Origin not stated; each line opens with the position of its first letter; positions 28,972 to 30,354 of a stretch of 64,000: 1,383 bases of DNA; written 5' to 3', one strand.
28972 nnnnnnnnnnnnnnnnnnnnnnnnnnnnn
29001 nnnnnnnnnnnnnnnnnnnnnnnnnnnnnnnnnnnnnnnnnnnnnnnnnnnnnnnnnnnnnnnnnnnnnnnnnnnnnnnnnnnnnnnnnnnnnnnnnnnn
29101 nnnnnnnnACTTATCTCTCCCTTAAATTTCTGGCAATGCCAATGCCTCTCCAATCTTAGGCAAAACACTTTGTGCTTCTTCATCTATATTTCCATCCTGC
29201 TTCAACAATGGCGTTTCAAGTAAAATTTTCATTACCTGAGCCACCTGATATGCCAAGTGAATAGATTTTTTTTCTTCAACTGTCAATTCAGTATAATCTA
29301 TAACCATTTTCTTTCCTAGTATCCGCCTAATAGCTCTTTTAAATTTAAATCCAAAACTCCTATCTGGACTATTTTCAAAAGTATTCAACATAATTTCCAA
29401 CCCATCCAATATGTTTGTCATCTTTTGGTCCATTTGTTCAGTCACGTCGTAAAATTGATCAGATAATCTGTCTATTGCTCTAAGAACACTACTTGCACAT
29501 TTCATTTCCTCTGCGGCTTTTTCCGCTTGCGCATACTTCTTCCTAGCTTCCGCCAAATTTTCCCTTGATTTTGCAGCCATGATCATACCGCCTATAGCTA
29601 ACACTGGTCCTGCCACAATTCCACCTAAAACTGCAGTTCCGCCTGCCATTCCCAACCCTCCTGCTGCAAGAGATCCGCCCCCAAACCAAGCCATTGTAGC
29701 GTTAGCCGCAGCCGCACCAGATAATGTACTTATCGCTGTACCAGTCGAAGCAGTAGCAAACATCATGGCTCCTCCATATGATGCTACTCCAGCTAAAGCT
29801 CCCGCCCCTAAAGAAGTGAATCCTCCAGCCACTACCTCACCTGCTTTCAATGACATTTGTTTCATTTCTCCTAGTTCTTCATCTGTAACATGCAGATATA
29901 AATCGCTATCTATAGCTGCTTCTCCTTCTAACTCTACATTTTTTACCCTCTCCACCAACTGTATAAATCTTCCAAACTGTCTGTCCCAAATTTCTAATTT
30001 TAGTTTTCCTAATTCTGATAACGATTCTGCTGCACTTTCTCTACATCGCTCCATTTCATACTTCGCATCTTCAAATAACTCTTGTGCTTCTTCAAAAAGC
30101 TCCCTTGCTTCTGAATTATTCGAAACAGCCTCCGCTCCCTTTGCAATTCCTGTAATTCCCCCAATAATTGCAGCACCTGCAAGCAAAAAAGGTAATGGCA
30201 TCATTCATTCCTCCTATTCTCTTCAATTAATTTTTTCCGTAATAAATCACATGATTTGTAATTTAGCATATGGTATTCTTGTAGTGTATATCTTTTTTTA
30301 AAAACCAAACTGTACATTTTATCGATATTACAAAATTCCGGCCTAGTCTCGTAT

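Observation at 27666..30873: Unassigned four-gene overlapping operon (TerB-like, CxxCxxCC protein, two glycine-zipper proteins) between Thoeris and the restriction block: candidate new defence or abortive-infection module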

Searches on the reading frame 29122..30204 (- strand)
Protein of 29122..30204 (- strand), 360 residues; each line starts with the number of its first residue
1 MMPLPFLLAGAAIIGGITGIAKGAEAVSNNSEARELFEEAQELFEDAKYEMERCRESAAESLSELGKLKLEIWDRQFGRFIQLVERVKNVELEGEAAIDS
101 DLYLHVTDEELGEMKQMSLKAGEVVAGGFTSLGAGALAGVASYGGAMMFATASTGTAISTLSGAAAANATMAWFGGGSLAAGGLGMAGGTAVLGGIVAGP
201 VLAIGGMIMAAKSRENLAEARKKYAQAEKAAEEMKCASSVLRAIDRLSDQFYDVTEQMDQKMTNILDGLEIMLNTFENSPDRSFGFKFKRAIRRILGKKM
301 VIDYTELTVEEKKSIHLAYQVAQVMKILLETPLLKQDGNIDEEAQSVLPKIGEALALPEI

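Call 3: search_protein_families(library=pfam, proteins=[window:29122-30204:-], max_evalue=1)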
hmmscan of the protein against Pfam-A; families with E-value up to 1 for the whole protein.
window:29122-30204:- (360 aa): 3 families
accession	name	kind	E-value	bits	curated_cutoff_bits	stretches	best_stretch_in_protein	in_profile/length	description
PF05524.18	PEP-utilisers_N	-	0.013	16.1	24.4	1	189-273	2-75/121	PEP-utilising enzyme, N-terminal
PF17173.10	DUF5129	-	0.054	13.1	27.3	0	5-80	134-207/337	Domain of unknown function (DUF5129)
PF12205.13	GIT1_C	-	0.23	12.1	25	0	225-329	22-106/110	G protein-coupled receptor kinase-interacting protein 1 C term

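Call 4: search_protein_families(library=padloc, proteins=[window:29122-30204:-], max_evalue=1)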
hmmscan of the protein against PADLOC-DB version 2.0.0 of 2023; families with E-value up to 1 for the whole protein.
window:29122-30204:- (360 aa): 3 families
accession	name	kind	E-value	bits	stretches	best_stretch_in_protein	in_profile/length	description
PDLC04407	PDC-M09A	-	1.2e-26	91.9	1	38-269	8-243/282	-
PDLC04406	PDC-M09A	-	1.3e-23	82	1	109-265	130-282/330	-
PDLC03841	LeoBC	-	0.00031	18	1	161-274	457-571/601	-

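Call 5: search_protein_families(library=ncbifam, proteins=[window:29122-30204:-], max_evalue=1)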
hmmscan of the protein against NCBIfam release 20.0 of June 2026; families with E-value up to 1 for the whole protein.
window:29122-30204:- (360 aa): 4 families
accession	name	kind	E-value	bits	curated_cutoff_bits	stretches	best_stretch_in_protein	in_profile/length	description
NF033928.1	alph_xenorhab_A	subfamily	1.9e-06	27.4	125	1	190-260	213-280/339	alpha-xenorhabdolysin family binary toxin subunit A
TIGR03789.1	pdsO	hypoth_equivalog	8.5e-05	22.3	152.2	1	184-263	45-129/243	sortase-associated OmpA-like protein PdsO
NF053524.1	thylo_ssl2009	equivalog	0.0057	17.3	58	0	191-257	15-84/90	ssl2009 family thylakoid membrane protein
TIGR01837.1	PHA_granule_1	subfamily_domain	0.075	13.1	94.7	0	223-271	42-92/118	poly(hydroxyalkanoate) granule-associated protein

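Call 11: find_homologous_proteins(query=window:29122-30204:-)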
Query window:29122-30204:- (360 aa): 4167 proteins with E <= 0.001 among 8000 candidates; the best 120 are listed.
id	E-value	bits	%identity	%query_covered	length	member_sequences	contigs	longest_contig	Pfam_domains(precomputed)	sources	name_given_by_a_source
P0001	9.0e-223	756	100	100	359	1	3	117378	-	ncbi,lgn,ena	-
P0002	3.2e-156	538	71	99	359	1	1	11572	-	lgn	-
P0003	3.3e-145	501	68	99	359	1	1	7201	-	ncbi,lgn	ncbi:MAG: hypothetical protein AB2421_17445 [Thermotaleaceae bacterium]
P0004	1.2e-144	499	67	99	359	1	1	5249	-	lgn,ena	-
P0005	3.0e-129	449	61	96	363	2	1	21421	-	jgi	jgi:hypothetical protein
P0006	3.8e-127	442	62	97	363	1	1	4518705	-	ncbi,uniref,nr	ncbi:hypothetical protein EJF36_19050 [Bacillus sp. HMF5848]|uniref:hypothetical protein n=1 Tax=Bac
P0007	1.0e-124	434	59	96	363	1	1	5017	-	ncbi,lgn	ncbi:MAG: hypothetical protein ACOCRO_04540 [Halanaerobiales bacterium]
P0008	1.2e-120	421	58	96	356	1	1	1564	-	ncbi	-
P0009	3.3e-120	419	58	96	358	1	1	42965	PF12795.13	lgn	-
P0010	4.5e-118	412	58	96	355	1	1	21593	-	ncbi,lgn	-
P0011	2.1e-116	407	57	95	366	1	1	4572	-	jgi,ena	-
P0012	3.2e-116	406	56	98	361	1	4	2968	-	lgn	-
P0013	4.4e-116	406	56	96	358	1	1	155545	-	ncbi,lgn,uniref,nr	ncbi:hypothetical protein PAESOLCIP111_03426 [Paenibacillus solanacearum]|uniref:Chemotaxis protein 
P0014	1.1e-115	404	56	96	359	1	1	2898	-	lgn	-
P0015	2.0e-115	403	54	96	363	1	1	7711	-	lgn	-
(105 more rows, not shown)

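Call 21: search_solved_structures(query=A1, max_evalue=10, show_alignments=2)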
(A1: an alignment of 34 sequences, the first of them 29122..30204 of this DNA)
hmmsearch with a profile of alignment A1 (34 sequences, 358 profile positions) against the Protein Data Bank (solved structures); distinct sequences matched with E-value up to 10: 69 (the best 60 are shown).
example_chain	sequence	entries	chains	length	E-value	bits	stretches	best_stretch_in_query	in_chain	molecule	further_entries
3n1b_A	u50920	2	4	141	0.054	15.7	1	237-321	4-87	Vacuolar protein sorting-associated protein 54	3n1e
4jeh_B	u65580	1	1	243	0.23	13.6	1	199-285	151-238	Syntaxin-1A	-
7xsj_B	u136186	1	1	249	0.26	13.4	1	199-288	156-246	Syntaxin-1A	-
6eom_A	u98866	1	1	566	0.28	13.3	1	274-344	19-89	MutT/NUDIX family protein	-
6fkf_b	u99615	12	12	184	0.29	13.2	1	209-297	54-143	ATP synthase subunit b, chloroplastic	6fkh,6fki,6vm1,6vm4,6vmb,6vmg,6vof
4jtv_B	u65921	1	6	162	0.37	12.9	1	237-308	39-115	Hemagglutinin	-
9n5z_F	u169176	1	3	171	0.37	12.9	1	237-308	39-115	Hemagglutinin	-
4ju0_B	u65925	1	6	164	0.38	12.9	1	237-308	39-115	Hemagglutinin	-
4jtx_B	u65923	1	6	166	0.39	12.8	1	237-308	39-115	Hemagglutinin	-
7a20_A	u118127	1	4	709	0.4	12.8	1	181-299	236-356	Tryptophan synthase alpha chain,Tryptophan synthase beta chain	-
9mtg_B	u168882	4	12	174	0.6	12.2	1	237-308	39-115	Hemagglutinin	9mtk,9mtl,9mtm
3qe6_A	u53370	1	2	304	0.6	12.2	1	214-317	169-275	Protein kinase C and casein kinase II substrate protein 3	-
3lzg_B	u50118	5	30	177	0.6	12.2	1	237-307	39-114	Hemagglutinin, HA2 SUBUNIT | Hemagglutinin HA2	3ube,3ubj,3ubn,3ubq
7t3d_B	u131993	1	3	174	0.6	12.2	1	237-308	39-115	Hemagglutinin HA2 chain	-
3ztn_B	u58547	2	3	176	0.62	12.2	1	237-308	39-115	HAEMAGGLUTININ | Hemagglutinin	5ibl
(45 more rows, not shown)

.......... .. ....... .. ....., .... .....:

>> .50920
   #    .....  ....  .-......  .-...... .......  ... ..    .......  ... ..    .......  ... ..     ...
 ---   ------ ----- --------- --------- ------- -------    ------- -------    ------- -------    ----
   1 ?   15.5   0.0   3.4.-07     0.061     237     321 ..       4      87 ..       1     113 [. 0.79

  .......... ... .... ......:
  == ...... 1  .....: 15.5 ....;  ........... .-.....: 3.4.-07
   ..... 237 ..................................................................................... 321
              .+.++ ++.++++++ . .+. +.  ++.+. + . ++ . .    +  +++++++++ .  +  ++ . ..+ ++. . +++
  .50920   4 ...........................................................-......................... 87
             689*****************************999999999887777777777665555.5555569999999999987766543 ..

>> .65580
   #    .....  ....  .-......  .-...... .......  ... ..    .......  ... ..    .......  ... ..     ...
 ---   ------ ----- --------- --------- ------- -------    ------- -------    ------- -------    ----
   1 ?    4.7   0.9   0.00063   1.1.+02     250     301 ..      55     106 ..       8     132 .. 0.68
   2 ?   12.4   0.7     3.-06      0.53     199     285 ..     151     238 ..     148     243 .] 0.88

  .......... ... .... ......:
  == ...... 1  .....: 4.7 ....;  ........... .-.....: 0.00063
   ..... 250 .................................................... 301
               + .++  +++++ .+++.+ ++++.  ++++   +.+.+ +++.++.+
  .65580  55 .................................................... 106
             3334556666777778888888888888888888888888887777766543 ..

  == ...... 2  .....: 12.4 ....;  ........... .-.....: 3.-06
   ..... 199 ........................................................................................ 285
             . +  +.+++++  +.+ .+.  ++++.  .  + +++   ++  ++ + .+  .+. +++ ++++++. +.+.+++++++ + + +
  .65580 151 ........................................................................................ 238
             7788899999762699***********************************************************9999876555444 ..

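Call 39: find_related_loci(query=A1, collection=genome_contigs, flank=10000)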
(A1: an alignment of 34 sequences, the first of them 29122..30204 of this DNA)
Query A1 (360 aa) in genome_contigs; peptide patterns used: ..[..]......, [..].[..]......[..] (x = any residue, [..] = any of these).
600 stretches matched a pattern (row limit reached: there are more); 525 encode a relative of the query (tblastn E <= 1e-3); the best 80 are kept; 80 distinct loci.
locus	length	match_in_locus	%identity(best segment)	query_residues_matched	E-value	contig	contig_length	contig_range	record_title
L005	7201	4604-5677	68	1-358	4e-117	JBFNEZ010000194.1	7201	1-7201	MAG: Thermotaleaceae bacterium isolate AA5 NODE_2682_length_7201_cov_8.214246, whole genome shotgun sequence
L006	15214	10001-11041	53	2-348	2e-109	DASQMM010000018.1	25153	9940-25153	MAG TPA_asm: Brevibacillus sp. isolate SMAG_U10748 k141_378333, whole genome shotgun sequence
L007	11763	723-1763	53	2-348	3e-108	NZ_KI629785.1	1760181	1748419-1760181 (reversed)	Brevibacillus panacihumi W25 Scaffold2, whole genome shotgun sequence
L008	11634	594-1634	53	2-348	6e-108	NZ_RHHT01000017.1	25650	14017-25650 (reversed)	Brevibacillus panacihumi strain JCM 15085 contig_17, whole genome shotgun sequence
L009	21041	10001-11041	56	2-348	4e-97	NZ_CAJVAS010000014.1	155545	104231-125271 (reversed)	Paenibacillus solanacearum isolate CIP111600, whole genome shotgun sequence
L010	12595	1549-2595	49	1-354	5e-90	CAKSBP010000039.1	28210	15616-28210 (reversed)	MAG: uncultured Clostridium sp. isolate REFINED_METABAT215_TOP10_CONTIGS_1500_ASSEMBLY_K77_MERGED__Hadza_MoBio_hadza-I-L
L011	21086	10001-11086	51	1-360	9e-87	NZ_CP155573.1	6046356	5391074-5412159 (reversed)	Sporomusa silvacetica DSM 10669 chromosome, complete genome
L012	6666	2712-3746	50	1-348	4e-86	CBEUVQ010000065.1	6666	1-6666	MAG TPA_asm: uncultured Peptococcaceae bacterium isolate SRR13515397_concoct_28 genome assembly, contig: ERZ25510992.150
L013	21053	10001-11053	47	1-354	2e-85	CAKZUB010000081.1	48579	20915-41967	MAG: uncultured Clostridia bacterium isolate S1_Bin_METABAT__240_1 genome assembly, contig: c_000001461593, whole genome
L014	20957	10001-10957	50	2-344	5e-84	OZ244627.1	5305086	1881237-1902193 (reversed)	MAG: Waterburya sp. isolate 931cca96-b6c3-400e-9fe1-dcb443d0ee94 genome assembly, chromosome: 1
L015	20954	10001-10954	50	2-343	1e-83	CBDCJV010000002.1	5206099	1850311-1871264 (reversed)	MAG: Waterburya sp. isolate 729b48fa-ff8a-4891-b9d6-8f33d3982af4 genome assembly, contig: contig_2, whole genome shotgun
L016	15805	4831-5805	48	2-356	8e-83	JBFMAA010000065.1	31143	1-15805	MAG: Thermodesulfobacteriota bacterium isolate MAG126 MAG126_65, whole genome shotgun sequence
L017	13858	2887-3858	48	2-340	4e-82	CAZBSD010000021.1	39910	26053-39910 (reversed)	MAG TPA_asm: uncultured Syntrophomonas sp. isolate SRP192927_co4_966 genome assembly, contig: NODE_1415_length_39910_cov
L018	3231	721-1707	46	1-349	9e-82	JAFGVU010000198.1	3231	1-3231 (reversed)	MAG: Bacteroidales bacterium isolate ZodW_Metabat.182 k87_16611215, whole genome shotgun sequence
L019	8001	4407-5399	48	2-359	7e-80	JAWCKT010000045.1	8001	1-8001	MAG: Candidatus Hadarchaeum sp. isolate JZ-2_201705_bins_148 JZ-2_201705_bins_148_scaffold_48, whole genome shotgun sequ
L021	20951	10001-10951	47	2-342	1e-77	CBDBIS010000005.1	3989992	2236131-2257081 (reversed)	MAG: Alphaproteobacteria bacterium isolate 1c27fcd0-475b-40ea-bcc6-78b425081152 genome assembly, contig: contig_5, whole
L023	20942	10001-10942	46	2-342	3e-76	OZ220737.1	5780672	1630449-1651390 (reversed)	MAG: Pseudomonadales bacterium isolate 93f608da-4359-4028-81e3-666eefb89598 genome assembly, chromosome: 1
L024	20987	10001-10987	45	1-354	6e-75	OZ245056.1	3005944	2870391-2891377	MAG: Spirochaetaceae bacterium isolate 7d23c4d1-5616-428e-a0a5-f106e7fd6841 genome assembly, chromosome: 1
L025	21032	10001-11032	47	2-348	3e-75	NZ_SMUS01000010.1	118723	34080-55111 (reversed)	Clostridium cuniculi strain 1 CLCU001.0001.d01_CNTG00010, whole genome shotgun sequence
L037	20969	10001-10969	37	1-348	1e-66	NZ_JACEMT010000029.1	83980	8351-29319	Marinobacterium marinum strain 3-1745 199_83980_21128102, whole genome shotgun sequence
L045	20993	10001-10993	35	1-355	1e-55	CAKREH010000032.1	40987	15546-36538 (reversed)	MAG: uncultured Roseburia sp. isolate REFINED_METABAT215_TOP10_CONTIGS_1500_ASSEMBLY_K77_MERGED__Hadza_MoBio_hadza-E-H_F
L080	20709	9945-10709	41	2-261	2e-45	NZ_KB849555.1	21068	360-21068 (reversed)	Acinetobacter gerneri DSM 14967 = CIP 107464 = MTCC 9824 strain CIP 107464 acLZs-supercont1.9, whole genome shotgun sequ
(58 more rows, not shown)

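Call 45: predict_structure(alignment_id=A1)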
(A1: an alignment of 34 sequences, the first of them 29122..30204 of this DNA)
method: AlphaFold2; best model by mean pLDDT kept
length: 360 residues; sequences in the alignment: 34
mean_pLDDT: 68.5   pTM: 0.65
mean pLDDT of the five models: 68.5, 67.5, 64.7, 64.6, 64.4
residues with pLDDT >= 90: 40; 70-90: 183; 50-70: 46; < 50: 91
segments of 3 or more residues with pLDDT < 50: 94-100, 130-206
pLDDT, mean of each block of 10 residues (from residue 1): 50 57 73 87 86 82 85 90 85 50 61 72 63 35 35 40 29 28 26 30 47 75 82 80 90 95 94 87 74 76 86 88 89 79 86 73
secondary structure, 60 per line:
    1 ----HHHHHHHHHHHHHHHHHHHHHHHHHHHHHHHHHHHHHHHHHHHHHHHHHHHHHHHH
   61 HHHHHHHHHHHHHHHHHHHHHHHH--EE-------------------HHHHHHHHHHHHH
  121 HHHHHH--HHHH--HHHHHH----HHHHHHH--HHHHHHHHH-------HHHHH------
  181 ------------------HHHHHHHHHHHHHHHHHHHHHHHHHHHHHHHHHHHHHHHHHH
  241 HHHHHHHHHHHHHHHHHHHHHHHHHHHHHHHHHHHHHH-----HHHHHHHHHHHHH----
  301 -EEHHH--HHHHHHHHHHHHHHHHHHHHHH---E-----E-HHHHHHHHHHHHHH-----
elements in order: H5-84 H108-126 H129-132 H135-140 H145-151 H154-162 H170-174 H199-278 H284-296 H309-330 H342-355

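Call 49: fold_search(model_id=the predicted structure, library=pdb)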
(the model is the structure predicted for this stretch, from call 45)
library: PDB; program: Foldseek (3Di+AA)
matches with E <= 10: 396; with E <= 0.001: 0
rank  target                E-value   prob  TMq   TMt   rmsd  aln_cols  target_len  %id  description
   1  7ung_D1               6.1e-02  0.54  0.21  0.19  34.1       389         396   10  48-nm repeat of the human respiratory doublet microtubule (released 2022-10-05)
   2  8iyj_C3               9.9e-02  0.41  0.20  0.18  33.9       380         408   13  Cryo-EM structure of the 48-nm repeat doublet microtubule from mouse sperm (released 2023-07-05)
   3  7ung_C3               1.0e-01  0.51  0.21  0.20  33.4       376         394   11  48-nm repeat of the human respiratory doublet microtubule (released 2022-10-05)
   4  8iyj_b5               1.2e-01  0.41  0.19  0.19  24.8       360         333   15  Cryo-EM structure of the 48-nm repeat doublet microtubule from mouse sperm (released 2023-07-05)
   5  8iyj_D2               1.2e-01  0.41  0.21  0.18  34.1       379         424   10  Cryo-EM structure of the 48-nm repeat doublet microtubule from mouse sperm (released 2023-07-05)
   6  8iyj_S1               1.2e-01  0.41  0.20  0.17  33.3       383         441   12  Cryo-EM structure of the 48-nm repeat doublet microtubule from mouse sperm (released 2023-07-05)
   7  8i7r_C7               1.2e-01  0.38  0.19  0.17  32.6       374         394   14  In situ structure of axonemal doublet microtubules in mouse sperm with 48-nm repeat (released 2023-10-11)
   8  8i7o_A2               1.2e-01  0.28  0.15  0.16  32.8       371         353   12  In situ structure of axonemal doublet microtubules in mouse sperm with 16-nm repeat (released 2023-10-11)
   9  7ung_D2               1.2e-01  0.51  0.22  0.21  33.8       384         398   10  48-nm repeat of the human respiratory doublet microtubule (released 2022-10-05)
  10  9fqr_Fy               1.2e-01  0.35  0.20  0.20  34.1       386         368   11  96-nm repeat of axonemal doublet microtubules from bovine sperm (released 2025-03-26)
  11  8to0_AD               1.3e-01  0.57  0.22  0.24  21.4       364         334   11  48-nm repeating structure of doublets from mouse sperm flagella (released 2023-11-01)
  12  8j07_8P               1.4e-01  0.51  0.22  0.22  32.1       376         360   10  96nm repeat of human respiratory doublet microtubule and associated axonemal complexes (released 2023-07-26)
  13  9fqr_F5               1.5e-01  0.60  0.22  0.22  20.3       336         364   12  96-nm repeat of axonemal doublet microtubules from bovine sperm (released 2025-03-26)
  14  8iyj_D1               1.5e-01  0.41  0.21  0.19  30.6       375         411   11  Cryo-EM structure of the 48-nm repeat doublet microtubule from mouse sperm (released 2023-07-05)
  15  9cpb_6C               1.5e-01  0.30  0.18  0.17  32.7       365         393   11  Atomic model of bovine Fallopian tube cilia doublet microtubule (48-nm periodicity) (released 2024-10-30)
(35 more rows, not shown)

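Call 53: search_protein_families(library=padloc, alignment_id=A3, max_evalue=1e-10)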
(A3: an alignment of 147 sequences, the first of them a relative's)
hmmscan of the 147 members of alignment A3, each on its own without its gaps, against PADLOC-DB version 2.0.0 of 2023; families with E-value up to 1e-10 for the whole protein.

A. member 1, L009:232-735:+ (168 aa): 0 families

B. families by the number of members that match (of 147 scanned): 177 families (the first 25 are shown)
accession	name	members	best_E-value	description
PDLC01652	WYL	3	3.2e-23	"CAS-I,CAS-II,CAS-III,CAS-IV,CAS-V,CAS-VI; associated_signaling"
PDLC01457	WYL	3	7.4e-23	"CAS-I,CAS-II,CAS-III,CAS-IV,CAS-V,CAS-VI; associated_signaling"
PDLC03659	mREase_IV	2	5.8e-41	Type IV methyl-directed restriction enzyme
PDLC03658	mREase_IV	2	1.2e-39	Type IV methyl-directed restriction enzyme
PDLC04157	HEC-06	2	8.7e-30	-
PDLC04155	HEC-06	2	2.6e-28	-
PDLC04154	HEC-06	2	9.8e-27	-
PDLC02695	Orf5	2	2e-25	Orf5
PDLC02687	Orf5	2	7.8e-24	Orf5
PDLC02691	Orf5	2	7.5e-23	Orf5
PDLC02686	Orf5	2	2.4e-22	Orf5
PDLC02693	Orf5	2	2.8e-22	Orf5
PDLC02690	Orf5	2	2e-19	Orf5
PDLC03371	MTase_II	2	1.2e-18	Type II methyltransferase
PDLC02700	Orf5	2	1.5e-18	Orf5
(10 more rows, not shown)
